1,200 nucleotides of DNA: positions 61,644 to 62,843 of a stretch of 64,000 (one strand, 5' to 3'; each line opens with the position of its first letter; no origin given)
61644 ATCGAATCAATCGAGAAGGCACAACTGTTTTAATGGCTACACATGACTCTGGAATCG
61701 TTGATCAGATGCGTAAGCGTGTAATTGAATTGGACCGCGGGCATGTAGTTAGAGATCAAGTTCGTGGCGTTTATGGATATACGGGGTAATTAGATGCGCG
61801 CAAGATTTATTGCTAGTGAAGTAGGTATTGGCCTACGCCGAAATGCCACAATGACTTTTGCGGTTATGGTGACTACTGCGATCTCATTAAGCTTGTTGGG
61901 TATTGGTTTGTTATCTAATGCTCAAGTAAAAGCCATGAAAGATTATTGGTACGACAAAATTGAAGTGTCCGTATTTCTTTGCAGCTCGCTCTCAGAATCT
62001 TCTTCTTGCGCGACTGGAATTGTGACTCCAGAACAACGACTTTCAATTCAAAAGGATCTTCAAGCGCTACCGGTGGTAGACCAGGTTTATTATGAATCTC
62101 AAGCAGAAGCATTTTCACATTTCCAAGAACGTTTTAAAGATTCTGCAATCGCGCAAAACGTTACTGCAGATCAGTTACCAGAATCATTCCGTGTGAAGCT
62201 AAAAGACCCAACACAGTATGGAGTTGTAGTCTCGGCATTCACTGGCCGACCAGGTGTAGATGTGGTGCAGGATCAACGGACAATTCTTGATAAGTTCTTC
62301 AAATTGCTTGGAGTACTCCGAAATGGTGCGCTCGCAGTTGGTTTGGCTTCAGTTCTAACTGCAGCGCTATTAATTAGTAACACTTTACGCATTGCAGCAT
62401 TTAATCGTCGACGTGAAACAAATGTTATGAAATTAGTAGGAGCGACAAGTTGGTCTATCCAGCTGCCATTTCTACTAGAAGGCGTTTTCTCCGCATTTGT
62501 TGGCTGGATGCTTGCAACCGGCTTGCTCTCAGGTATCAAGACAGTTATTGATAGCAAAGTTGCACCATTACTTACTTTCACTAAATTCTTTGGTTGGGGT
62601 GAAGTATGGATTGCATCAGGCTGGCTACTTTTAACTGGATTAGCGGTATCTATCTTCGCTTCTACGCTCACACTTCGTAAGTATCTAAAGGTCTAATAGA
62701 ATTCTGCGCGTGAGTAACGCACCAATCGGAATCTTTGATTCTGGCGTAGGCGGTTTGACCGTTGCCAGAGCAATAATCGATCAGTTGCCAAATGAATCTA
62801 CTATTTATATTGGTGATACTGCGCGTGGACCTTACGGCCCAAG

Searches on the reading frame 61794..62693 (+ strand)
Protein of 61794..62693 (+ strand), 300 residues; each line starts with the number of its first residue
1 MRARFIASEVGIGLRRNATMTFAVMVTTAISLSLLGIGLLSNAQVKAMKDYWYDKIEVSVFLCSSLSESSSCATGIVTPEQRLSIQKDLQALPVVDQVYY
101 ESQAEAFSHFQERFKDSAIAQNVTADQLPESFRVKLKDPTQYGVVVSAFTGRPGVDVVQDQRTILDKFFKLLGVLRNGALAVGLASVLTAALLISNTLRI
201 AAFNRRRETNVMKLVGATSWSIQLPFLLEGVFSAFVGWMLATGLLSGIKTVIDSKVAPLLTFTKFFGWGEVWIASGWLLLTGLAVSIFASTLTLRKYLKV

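Call 68: find_encoding_contigs(protein=window:61794-62693:+, flank=10000, max_places=2)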
Protein window:61794-62693:+ (300 aa): 22 contigs read that carry it; 2 places shown.
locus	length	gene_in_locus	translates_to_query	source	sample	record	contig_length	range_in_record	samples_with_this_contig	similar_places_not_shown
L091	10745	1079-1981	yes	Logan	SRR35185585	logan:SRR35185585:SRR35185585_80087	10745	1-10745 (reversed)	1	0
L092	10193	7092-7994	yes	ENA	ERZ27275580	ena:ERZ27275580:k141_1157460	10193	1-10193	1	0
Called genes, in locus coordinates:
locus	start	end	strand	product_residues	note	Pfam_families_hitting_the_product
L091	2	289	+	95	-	?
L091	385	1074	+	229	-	PF00005:ABC_tran, PF13304:AAA_21 (weak)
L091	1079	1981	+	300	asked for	PF18075:FtsX_ECD, PF02687:FtsX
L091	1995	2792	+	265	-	PF01177:Asp_Glu_race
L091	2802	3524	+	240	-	PF01138:RNase_PH, PF03725:RNase_PH_C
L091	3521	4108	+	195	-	PF01725:Ham1p_like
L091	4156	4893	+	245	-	-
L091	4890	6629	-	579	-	PF01757:Acyl_transf_3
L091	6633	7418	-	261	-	-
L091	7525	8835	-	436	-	PF01053:Cys_Met_Meta_PP, PF01041:DegT_DnrJ_EryC1 (weak)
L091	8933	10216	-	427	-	PF02040:ArsB, PF03600:CitMHS, PF00939:Na_sulph_symp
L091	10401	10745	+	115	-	?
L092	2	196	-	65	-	?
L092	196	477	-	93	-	PF12769:PNTB_4TM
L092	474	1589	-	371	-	PF05222:AlaDh_PNT_N, PF02826:2-Hacid_dh_C (faint), PF01262:AlaDh_PNT_C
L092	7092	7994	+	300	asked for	PF18075:FtsX_ECD, PF02687:FtsX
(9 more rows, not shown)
